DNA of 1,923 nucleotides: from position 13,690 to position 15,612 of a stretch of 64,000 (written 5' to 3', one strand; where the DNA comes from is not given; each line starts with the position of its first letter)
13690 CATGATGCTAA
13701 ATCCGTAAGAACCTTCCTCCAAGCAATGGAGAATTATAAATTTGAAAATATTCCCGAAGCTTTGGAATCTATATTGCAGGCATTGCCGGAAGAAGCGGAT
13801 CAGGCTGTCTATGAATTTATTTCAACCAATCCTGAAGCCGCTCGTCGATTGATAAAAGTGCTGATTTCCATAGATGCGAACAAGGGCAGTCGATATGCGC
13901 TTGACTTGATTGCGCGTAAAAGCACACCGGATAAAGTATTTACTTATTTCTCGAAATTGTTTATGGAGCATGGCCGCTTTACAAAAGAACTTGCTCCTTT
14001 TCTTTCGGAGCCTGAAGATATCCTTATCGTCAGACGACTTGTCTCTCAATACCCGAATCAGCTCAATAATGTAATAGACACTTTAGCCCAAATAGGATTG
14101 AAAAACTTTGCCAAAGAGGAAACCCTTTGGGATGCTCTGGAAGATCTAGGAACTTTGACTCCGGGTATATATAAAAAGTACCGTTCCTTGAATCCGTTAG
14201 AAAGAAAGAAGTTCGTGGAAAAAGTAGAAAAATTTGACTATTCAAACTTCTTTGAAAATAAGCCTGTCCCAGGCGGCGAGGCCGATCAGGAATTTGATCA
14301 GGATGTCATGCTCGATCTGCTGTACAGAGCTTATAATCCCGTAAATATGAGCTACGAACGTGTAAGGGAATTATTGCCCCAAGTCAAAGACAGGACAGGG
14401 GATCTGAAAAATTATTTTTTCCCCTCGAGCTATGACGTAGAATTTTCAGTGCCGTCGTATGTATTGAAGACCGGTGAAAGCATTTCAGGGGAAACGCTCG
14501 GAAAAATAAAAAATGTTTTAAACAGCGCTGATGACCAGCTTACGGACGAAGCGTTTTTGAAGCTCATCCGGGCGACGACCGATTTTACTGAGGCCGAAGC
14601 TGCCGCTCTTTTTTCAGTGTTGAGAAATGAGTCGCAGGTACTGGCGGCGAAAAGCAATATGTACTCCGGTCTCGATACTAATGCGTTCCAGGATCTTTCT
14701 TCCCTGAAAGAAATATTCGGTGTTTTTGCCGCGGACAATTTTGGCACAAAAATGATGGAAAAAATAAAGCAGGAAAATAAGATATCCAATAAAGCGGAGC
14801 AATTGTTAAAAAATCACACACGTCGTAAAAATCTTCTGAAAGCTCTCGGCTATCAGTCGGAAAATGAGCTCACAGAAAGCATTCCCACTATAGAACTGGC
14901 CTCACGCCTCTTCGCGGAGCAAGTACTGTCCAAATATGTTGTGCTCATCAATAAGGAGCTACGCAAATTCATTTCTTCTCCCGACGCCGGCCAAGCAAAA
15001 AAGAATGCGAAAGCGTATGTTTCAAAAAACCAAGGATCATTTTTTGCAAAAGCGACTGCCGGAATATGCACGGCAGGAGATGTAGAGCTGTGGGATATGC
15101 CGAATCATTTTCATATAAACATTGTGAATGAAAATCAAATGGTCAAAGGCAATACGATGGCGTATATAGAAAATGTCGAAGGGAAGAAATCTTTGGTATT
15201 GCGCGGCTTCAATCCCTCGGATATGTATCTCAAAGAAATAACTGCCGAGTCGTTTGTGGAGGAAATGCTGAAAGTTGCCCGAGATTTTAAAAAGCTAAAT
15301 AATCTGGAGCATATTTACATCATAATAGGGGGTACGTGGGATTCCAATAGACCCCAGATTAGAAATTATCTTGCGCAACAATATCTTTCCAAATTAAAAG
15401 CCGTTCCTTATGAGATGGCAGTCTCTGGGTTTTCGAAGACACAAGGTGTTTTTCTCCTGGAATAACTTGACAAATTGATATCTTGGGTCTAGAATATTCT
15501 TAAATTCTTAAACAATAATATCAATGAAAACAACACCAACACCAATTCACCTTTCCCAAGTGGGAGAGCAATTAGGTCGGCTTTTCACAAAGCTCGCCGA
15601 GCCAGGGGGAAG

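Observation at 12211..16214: AT-rich island: a 1084-aa all-alpha orphan protein plus a 214-aa partner, with their own promoter and terminator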

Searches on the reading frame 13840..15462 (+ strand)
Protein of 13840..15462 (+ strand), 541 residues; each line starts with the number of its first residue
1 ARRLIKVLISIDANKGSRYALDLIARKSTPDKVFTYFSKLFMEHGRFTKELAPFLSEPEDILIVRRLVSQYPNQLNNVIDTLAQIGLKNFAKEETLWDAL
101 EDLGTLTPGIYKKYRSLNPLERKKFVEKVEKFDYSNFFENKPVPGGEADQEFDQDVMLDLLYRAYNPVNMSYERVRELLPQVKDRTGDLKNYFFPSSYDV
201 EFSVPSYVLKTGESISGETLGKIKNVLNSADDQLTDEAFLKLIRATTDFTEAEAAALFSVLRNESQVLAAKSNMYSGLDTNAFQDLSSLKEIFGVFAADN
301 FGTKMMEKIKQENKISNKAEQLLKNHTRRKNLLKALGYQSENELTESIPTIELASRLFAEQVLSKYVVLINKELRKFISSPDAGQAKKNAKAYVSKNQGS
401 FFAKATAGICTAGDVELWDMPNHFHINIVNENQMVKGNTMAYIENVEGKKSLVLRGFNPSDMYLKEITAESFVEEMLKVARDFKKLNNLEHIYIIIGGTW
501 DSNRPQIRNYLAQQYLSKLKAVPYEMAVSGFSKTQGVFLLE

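Call 41: find_homologous_proteins(query=A3, max_evalue=0.00001)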
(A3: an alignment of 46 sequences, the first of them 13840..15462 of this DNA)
Query A3 (46 sequences) (541 aa, profile of the alignment): 22 proteins with E <= 0.00001 among 8000 candidates.
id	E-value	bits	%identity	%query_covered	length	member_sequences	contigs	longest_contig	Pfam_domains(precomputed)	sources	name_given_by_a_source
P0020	4.5e-239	814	32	98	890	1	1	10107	-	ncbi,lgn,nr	ncbi:MAG: hypothetical protein HYV33_02585 [Candidatus Kerfeldbacteria bacterium]|nr:hypothetical pr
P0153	8.1e-229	781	34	99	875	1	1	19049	-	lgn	-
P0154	1.0e-225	770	32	98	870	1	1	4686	-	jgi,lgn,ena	-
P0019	2.5e-223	762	34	99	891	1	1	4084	-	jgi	jgi:hypothetical protein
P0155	3.7e-220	752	30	99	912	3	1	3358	-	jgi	-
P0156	1.8e-216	740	30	100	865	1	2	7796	-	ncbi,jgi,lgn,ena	-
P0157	2.3e-213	729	34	98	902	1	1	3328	-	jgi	jgi:hypothetical protein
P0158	4.4e-211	722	31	99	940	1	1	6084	-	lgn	-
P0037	9.5e-210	717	31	95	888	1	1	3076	-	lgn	-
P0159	2.3e-207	710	33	99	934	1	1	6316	-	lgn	-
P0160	1.5e-206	707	31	99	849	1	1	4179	-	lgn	-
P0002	1.3e-203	697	63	100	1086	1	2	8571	-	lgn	-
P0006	1.2e-197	678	51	100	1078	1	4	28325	-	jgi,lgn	jgi:hypothetical protein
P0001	3.3e-196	673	100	100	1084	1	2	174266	-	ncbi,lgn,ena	-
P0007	9.5e-194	665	50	98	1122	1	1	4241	PF01535.27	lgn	-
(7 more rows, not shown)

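Call 42: search_solved_structures(query=A3, max_evalue=10, show_alignments=2)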
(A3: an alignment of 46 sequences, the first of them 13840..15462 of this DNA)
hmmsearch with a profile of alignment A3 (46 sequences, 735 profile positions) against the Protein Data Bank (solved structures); distinct sequences matched with E-value up to 10: 6.
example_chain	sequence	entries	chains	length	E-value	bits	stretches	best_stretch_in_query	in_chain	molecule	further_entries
8w6e_A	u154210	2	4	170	0.037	16.2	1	393-554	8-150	HBC599 in complex with wFAP1.1 | wFAP1.1 structure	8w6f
3qh9_A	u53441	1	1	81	0.052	15.7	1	346-404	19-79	Liprin-beta-2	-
6rh7_A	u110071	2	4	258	0.48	12.5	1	300-434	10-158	Sensor histidine kinase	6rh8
8eov_A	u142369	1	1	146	0.65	12.1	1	154-204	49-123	C2HR1_4r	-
8g8i_A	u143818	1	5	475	1.8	10.7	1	396-557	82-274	C3HR3_9r_shift4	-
6y9g_A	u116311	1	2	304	2.8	10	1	620-660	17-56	Ancestral haloalkane dehalogenase AncHLD5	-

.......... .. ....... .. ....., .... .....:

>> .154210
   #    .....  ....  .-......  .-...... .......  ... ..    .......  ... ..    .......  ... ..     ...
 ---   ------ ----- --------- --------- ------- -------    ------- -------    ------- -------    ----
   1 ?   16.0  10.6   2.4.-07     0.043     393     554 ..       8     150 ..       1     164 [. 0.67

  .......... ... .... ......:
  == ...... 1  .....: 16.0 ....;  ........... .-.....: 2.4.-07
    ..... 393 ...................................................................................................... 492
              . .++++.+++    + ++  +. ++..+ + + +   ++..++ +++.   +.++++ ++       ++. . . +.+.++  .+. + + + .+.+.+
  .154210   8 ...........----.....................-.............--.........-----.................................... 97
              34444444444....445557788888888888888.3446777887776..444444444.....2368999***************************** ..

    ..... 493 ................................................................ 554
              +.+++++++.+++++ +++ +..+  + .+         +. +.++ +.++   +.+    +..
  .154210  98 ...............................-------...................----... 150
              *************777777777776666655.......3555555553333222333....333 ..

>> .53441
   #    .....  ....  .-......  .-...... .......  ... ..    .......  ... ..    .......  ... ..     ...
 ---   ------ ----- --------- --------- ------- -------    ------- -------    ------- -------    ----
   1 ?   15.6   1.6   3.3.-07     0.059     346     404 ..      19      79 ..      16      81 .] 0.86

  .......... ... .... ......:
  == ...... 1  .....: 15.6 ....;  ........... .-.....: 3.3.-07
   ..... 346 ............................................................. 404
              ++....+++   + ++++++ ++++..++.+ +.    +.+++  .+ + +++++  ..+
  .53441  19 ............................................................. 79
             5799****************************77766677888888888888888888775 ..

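Call 51: find_encoding_contigs(protein=P0153, flank=5000, max_places=1)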
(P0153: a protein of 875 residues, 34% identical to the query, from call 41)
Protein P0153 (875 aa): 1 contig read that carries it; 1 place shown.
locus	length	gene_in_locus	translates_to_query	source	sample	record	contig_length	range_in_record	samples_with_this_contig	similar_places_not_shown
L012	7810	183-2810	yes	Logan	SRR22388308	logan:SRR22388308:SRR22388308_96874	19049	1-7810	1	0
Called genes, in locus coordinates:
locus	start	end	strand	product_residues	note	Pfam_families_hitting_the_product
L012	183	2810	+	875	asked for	-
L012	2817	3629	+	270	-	PF05343:Peptidase_M42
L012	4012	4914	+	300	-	-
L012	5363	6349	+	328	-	-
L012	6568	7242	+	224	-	PF08843:AbiEii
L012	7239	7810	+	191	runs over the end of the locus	-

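Call 54: predict_structure(alignment_id=A3)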
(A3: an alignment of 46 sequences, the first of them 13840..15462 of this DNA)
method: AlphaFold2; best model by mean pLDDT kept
length: 541 residues; sequences in the alignment: 46
mean_pLDDT: 91.0   pTM: 0.83
mean pLDDT of the five models: 91.0, 90.7, 89.6, 89.6, 89.3
residues with pLDDT >= 90: 398; 70-90: 127; 50-70: 15; < 50: 1
segments of 3 or more residues with pLDDT < 50: none
pLDDT, mean of each block of 10 residues (from residue 1): 76 81 86 93 88 95 92 89 92 93 93 97 97 95 74 93 89 89 97 98 94 96 90 85 94 95 93 85 93 89 90 84 93 90 77 92 96 95 85 98 89 88 98 96 98 96 93 98 98 82 88 85 91 91 82
secondary structure, 60 per line:
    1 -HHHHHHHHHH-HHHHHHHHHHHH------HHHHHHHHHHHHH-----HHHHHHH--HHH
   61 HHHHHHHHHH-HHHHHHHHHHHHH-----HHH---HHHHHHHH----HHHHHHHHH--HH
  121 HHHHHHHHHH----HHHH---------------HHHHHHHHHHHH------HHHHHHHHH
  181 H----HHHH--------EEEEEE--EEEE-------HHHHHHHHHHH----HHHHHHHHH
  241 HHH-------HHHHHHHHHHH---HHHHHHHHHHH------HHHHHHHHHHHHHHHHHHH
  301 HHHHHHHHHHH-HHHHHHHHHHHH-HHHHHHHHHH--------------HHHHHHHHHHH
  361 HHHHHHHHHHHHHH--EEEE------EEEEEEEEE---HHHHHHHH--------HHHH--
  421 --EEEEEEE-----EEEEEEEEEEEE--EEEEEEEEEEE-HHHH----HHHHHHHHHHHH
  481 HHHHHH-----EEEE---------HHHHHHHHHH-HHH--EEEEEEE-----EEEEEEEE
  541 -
elements in order: H2-11 H13-24 H31-43 H49-55 H58-70 H72-84 H96-103 H108-116 H119-130 H135-138 H154-165 H172-181 H186-189 E198-203 E206-209 H217-227 H232-243 H251-261 H265-275 H282-311 H313-324 H326-335 H350-374 E377-380 E387-395 H399-406 H415-418 E423-429 E435-446 E449-459 H461-464 H469-486 E492-495 H505-514 E521-527 E533-540

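Call 58: fold_search(model_id=the predicted structure, library=pdb)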
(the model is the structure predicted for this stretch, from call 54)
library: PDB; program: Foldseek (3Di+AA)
matches with E <= 10: 423; with E <= 0.001: 0
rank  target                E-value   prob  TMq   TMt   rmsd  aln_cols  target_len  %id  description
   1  4ua3_A                1.0e-02  1.00  0.17  0.45   7.6       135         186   12  Crystal structure of selenomethionine labeled SpNatD (released 2015-01-28)
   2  4ua3_B                1.3e-02  1.00  0.17  0.44   7.9       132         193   13  Crystal structure of selenomethionine labeled SpNatD (released 2015-01-28)
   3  7kd7_D                2.4e-02  1.00  0.21  0.50   6.1       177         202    4  Crystal structure of human NatD (NAA40) bound to a bisubstrate analogue (released 2021-06-16)
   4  4u9v                  3.3e-02  1.00  0.17  0.43   5.8       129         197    5  Crystal structure of NatD (Naa40p) bound to acetyl CoA (released 2015-01-28)
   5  7kpu_A                4.1e-02  1.00  0.17  0.41   5.7       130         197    6  Crystal structure of human NatD (NAA40) bound to a bisubstrate analogue with a C-3 linker (released 2021-06-16)
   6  7kd7_A                4.7e-02  1.00  0.17  0.41   6.2       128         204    5  Crystal structure of human NatD (NAA40) bound to a bisubstrate analogue (released 2021-06-16)
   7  7kpu_D                4.7e-02  1.00  0.17  0.42   5.4       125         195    6  Crystal structure of human NatD (NAA40) bound to a bisubstrate analogue with a C-3 linker (released 2021-06-16)
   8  4u9w_B                1.0e-01  1.00  0.18  0.43   4.7       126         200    4  Crystal Structure of NatD bound to H4/H2A peptide and CoA (released 2015-01-28)
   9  2bsw                  1.1e-01  0.99  0.16  0.50   4.9       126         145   10  Crystal structure of a glyphosate-N-acetyltransferase obtained by DNA shuffling. (released 2005-06-08)
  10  4u9w_C                1.2e-01  1.00  0.18  0.44   4.8       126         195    4  Crystal Structure of NatD bound to H4/H2A peptide and CoA (released 2015-01-28)
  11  4zm6_A                1.2e-01  0.93  0.19  0.12  15.3       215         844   13  A unique GCN5-related glucosamine N-acetyltransferase region exist in the fungal multi-domain GH3 beta-N-acetylglucosa (released 2015-12-09)
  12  7byy_C                1.3e-01  0.98  0.16  0.40   5.1       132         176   11  Crystal structure of bacterial toxin (released 2020-06-03)
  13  7ypu_A                1.4e-01  0.99  0.16  0.44   4.7       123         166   11  OrfE-CoA-glycylthricin complex (released 2023-05-31)
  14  4u9w_D                1.4e-01  1.00  0.18  0.44   4.7       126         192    4  Crystal Structure of NatD bound to H4/H2A peptide and CoA (released 2015-01-28)
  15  3d8p_A                1.4e-01  0.99  0.16  0.45   4.9       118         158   12  Crystal structure of acetyltransferase of GNAT family (NP_373092.1) from STAPHYLOCOCCUS AUREUS MU50 at 2.20 A resoluti (released 2008-10-28)
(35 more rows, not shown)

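Call 65: search_protein_families(library=phrogs, proteins=[L012:2817-3626:+], max_evalue=0.01)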
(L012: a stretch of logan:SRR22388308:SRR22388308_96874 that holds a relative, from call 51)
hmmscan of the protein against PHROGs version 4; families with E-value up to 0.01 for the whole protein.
L012:2817-3626:+ (270 aa): 2 families
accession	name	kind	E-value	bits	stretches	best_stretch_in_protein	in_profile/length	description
phrog_4191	-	other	1.2e-13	51.8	1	32-249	14-237/342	peptidase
phrog_34186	-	unknown function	0.00072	20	1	88-140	89-140/368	-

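Call 66: search_protein_families(library=pfam, alignment_id=A3, max_evalue=10)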
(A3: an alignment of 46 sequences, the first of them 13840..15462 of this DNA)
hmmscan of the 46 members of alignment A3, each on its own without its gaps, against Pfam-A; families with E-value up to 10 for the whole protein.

A. member 1, window:13840-15462:+ (541 aa): 4 families
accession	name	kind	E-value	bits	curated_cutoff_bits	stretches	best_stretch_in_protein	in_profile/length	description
PF16284.10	DUF4930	-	0.033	14.7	25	1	164-233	11-80/144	Domain of unknown function (DUF4930)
PF00619.27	CARD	-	0.056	13.9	23.9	1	301-331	31-61/85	Caspase recruitment domain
PF14271.11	DUF4359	-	0.084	14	27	1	173-226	50-98/103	Domain of unknown function (DUF4359)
PF00808.29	CBFD_NFYB_HMF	-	0.84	10.4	21.4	0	304-327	10-33/65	Histone-like transcription factor (CBF/NF-Y) and archaeal histone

B. families by the number of members that match (of 46 scanned): 89 families (the first 25 are shown)
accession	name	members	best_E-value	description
PF01336.31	tRNA_anti-codon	7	2.3e-09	OB-fold nucleic acid binding domain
PF00152.25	tRNA-synt_2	2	1.4e-27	tRNA synthetases class II (D, K and N)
PF01535.26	PPR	2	2.9e-06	PPR repeat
PF14559.12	TPR_19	2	0.00039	Tetratricopeptide repeat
PF25569.1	TPR_ZFYVE26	2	0.00075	ZFYVE26-like, TPR repeats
PF03448.22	MgtE_N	2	0.0024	MgtE intracellular N domain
PF16284.10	DUF4930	2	0.033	Domain of unknown function (DUF4930)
PF13171.11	DUF4004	1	4.3e-05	Protein of unknown function (DUF4004)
PF11838.14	ERAP1_C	1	0.0022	ERAP1-like C-terminal domain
PF07697.16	7TMR-HDED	1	0.0027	7TM-HD extracellular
PF13041.12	PPR_2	1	0.0038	PPR repeat family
PF20282.3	CTD6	1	0.0041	C-terminal domain 6 of the ABC-three component (ABC-3C) systems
PF20829.2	Acr30-35_AcrF1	1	0.0075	Anti-CRISPR protein Acr30-35/AcrF1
PF02919.20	Topoisom_I_N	1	0.0077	Eukaryotic DNA topoisomerase I, DNA binding fragment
PF13176.12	TPR_7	1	0.011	Tetratricopeptide repeat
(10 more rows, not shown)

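Call 76: find_related_loci(query=A3, collection=viral_contigs, flank=5000)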
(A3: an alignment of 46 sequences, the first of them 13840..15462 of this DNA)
Query A3 (541 aa) in viral_contigs; peptide patterns used: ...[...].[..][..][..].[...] (x = any residue, [..] = any of these).
30 stretches matched a pattern, but none encodes a relative of the query by tblastn (E <= 1e-3).

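Call 82: find_related_loci(query=A3, collection=metagenome_contigs, flank=8000)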
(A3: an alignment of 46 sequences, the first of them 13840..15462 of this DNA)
Query A3 (541 aa) in metagenome_contigs; peptide patterns used: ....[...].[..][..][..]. (x = any residue, [..] = any of these).
473 stretches matched a pattern; 70 encode a relative of the query (tblastn E <= 1e-3); 70 distinct loci.
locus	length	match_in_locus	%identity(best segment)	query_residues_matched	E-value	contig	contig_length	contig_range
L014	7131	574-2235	38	1-529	3e-122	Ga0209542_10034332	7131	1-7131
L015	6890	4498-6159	38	1-529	5e-122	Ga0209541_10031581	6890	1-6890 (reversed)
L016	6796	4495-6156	38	1-529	4e-122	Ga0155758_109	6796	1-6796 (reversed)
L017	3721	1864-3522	35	3-541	6e-99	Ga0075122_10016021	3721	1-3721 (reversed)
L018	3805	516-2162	34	3-538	1e-93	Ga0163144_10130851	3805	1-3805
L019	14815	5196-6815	33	11-540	3e-90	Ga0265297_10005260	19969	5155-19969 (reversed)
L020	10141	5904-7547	34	1-530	5e-90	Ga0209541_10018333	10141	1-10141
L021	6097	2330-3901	35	3-511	1e-89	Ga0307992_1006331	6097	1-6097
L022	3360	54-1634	35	3-511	3e-90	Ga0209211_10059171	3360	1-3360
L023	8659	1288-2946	33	3-538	2e-88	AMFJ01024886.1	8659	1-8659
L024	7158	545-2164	32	11-540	2e-88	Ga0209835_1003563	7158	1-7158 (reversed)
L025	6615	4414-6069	32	3-538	1e-88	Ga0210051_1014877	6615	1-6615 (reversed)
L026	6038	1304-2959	32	3-538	1e-88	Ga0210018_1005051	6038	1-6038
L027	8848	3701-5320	32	11-540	3e-88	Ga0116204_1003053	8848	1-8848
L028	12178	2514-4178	33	3-540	2e-87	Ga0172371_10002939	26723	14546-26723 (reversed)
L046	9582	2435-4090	32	4-528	1e-73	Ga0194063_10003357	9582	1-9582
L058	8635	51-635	40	351-541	7e-39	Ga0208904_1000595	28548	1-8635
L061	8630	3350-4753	28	93-517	2e-36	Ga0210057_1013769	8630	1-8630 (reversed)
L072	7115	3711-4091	39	393-515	1e-18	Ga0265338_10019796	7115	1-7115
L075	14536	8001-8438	34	371-511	4e-18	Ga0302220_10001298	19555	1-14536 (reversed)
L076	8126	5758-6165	32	391-522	2e-17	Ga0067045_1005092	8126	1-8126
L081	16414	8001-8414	30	363-506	1e-14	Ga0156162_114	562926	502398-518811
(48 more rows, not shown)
